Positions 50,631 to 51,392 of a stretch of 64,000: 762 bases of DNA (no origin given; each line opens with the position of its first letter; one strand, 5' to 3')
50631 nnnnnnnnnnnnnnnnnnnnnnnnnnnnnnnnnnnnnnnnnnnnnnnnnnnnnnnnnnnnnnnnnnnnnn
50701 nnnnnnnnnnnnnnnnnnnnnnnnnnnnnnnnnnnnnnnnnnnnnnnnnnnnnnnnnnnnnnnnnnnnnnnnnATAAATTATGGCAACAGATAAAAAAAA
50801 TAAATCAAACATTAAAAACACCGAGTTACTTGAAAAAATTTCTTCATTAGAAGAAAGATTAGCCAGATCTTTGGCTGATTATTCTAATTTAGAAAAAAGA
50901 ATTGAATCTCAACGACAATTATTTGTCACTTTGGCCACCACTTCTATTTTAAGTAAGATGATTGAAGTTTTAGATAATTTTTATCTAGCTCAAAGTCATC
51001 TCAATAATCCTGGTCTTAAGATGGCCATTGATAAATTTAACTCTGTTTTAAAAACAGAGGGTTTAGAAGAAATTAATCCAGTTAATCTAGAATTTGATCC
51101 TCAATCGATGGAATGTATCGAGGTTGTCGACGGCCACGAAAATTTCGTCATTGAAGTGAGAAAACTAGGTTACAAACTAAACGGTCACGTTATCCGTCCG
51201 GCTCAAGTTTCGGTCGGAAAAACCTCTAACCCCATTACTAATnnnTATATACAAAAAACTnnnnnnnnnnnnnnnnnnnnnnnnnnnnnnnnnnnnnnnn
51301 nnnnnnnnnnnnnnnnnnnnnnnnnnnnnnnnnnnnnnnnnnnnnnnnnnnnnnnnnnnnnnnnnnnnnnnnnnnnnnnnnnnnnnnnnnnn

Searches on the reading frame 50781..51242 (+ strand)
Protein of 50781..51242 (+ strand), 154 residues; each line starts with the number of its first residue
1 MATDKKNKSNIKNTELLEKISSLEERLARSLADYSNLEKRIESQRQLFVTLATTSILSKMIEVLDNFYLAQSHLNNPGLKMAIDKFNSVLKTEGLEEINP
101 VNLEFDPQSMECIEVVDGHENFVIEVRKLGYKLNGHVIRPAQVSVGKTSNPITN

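Call 64: search_protein_families(library=pfam, proteins=[window:50781-51242:+], max_evalue=0.00001)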
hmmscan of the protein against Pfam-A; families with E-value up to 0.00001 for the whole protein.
window:50781-51242:+ (154 aa): 1 family
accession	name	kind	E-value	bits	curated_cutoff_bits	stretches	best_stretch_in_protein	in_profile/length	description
PF01025.24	GrpE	-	1.6e-29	103.1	25.8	1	3-147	10-165/165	GrpE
